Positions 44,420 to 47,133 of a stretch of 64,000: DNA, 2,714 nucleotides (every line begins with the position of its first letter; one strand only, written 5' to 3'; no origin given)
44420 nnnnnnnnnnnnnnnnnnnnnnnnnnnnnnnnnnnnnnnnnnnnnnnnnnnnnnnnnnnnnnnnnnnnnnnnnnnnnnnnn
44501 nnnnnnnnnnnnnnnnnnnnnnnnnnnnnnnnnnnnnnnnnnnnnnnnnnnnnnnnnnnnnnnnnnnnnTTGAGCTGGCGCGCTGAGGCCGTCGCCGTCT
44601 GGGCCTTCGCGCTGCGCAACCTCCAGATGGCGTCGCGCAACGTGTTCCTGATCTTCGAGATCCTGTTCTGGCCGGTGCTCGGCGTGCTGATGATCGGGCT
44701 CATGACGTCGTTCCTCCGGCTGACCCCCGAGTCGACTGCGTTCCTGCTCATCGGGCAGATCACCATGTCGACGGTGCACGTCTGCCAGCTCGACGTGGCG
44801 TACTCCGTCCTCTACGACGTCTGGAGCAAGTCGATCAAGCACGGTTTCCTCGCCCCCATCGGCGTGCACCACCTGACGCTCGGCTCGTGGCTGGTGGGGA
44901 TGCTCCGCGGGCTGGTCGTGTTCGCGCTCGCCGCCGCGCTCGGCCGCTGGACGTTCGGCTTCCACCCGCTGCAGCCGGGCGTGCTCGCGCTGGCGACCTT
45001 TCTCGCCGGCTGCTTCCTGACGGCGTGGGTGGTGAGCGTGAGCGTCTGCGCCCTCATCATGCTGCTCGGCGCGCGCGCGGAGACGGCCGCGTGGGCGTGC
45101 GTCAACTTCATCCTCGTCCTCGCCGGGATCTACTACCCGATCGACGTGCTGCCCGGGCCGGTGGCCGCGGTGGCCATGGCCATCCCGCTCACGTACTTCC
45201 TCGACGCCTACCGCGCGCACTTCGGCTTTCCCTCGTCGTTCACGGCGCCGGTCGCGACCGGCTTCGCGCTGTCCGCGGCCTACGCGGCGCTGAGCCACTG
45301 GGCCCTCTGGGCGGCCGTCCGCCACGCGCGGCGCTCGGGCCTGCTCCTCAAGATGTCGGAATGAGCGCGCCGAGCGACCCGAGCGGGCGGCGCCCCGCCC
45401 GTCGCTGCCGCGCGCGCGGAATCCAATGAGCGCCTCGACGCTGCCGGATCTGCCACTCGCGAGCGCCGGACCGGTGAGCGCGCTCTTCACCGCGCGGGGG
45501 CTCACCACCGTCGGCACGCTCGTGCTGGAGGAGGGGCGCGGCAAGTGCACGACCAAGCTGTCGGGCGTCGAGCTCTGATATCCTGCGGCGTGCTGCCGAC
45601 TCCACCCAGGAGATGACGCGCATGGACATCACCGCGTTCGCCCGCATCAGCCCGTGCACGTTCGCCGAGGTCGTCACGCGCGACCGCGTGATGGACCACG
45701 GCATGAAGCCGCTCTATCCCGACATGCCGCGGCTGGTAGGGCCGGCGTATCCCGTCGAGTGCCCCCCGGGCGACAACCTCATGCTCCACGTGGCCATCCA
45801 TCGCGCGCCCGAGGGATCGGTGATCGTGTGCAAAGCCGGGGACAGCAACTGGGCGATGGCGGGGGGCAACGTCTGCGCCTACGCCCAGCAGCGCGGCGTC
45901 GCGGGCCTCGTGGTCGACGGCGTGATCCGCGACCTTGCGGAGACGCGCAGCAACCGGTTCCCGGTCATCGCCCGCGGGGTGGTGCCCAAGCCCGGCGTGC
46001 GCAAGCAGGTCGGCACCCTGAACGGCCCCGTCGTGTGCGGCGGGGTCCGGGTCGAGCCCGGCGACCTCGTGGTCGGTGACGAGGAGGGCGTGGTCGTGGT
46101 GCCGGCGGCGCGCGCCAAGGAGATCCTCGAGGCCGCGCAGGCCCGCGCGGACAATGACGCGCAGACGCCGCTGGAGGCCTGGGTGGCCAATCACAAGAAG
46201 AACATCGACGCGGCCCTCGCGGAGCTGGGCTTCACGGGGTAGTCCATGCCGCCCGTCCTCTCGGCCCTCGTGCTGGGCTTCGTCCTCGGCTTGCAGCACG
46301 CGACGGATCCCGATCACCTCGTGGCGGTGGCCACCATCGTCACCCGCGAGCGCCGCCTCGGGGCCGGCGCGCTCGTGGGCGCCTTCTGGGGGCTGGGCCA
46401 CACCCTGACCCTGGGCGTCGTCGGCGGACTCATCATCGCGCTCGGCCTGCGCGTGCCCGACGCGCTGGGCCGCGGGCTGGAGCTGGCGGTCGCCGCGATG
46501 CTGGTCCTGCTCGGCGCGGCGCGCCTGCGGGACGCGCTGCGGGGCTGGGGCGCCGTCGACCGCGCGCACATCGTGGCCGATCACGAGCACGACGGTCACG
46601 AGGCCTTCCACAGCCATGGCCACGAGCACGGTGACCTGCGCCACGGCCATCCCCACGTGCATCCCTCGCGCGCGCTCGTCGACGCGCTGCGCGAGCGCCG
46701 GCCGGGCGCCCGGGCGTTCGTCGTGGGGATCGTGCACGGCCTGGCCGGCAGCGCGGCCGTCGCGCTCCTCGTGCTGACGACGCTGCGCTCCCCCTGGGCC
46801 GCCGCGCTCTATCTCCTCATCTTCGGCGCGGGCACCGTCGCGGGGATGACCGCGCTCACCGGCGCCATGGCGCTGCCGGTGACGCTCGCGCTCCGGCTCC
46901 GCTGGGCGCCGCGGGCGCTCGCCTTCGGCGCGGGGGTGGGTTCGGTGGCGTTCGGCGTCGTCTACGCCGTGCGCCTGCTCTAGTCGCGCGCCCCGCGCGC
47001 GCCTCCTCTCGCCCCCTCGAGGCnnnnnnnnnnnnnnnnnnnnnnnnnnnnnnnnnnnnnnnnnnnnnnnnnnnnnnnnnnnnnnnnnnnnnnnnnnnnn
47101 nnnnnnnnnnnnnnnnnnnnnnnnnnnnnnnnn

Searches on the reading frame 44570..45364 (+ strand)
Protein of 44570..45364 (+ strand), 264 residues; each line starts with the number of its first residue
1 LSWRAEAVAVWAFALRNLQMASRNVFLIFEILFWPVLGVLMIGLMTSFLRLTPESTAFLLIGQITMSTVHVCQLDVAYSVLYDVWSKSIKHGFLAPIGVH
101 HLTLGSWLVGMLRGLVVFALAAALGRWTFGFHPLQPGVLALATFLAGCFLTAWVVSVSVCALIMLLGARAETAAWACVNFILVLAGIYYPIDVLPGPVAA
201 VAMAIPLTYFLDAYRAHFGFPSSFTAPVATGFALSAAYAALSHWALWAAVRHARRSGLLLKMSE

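Call 89: search_protein_families(library=pfam, proteins=[window:44570-45364:+], max_evalue=0.0001)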
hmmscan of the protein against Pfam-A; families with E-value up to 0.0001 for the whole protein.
window:44570-45364:+ (264 aa): 1 family
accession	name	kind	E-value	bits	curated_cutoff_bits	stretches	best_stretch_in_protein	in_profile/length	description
PF01061.29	ABC2_membrane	-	4.2e-08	33.4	26.9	1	10-216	3-208/211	ABC-2 type transporter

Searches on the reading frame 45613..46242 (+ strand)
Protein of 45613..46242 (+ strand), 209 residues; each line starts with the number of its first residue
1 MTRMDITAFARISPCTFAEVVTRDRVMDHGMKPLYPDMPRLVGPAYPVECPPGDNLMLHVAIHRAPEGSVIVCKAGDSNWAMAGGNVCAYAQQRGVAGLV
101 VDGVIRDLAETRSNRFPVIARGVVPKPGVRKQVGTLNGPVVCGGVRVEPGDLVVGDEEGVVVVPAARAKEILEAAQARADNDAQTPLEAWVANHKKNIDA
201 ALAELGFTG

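Call 89: search_protein_families(library=pfam, proteins=[window:45613-46242:+], max_evalue=0.0001)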
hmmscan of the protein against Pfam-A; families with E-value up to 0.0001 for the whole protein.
window:45613-46242:+ (209 aa): 1 family
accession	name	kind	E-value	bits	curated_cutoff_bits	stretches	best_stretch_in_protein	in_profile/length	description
PF03737.21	RraA-like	-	3.2e-43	148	24.5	1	20-162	11-152/152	Aldolase/RraA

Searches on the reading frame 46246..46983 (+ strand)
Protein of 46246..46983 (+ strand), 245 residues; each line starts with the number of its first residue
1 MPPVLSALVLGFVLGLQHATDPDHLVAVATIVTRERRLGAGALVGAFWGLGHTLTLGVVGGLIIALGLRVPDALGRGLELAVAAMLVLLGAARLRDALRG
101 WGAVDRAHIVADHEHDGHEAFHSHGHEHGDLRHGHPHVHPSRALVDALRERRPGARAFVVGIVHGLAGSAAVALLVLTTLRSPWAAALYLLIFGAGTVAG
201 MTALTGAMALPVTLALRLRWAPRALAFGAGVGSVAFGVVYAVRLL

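Call 52: search_protein_families(library=pfam, proteins=[window:46246-46983:+], max_evalue=0.001)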
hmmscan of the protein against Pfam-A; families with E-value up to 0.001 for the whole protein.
window:46246-46983:+ (245 aa): 2 families
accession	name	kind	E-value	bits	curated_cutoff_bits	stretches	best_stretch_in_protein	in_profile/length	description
PF03824.22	NicO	-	2.4e-05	24.3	27.7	1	5-130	2-137/287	High-affinity nickel-transport protein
PF13386.12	DsbD_2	-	0.00023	21.6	24.9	1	144-237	107-197/199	Cytochrome C biogenesis protein transmembrane region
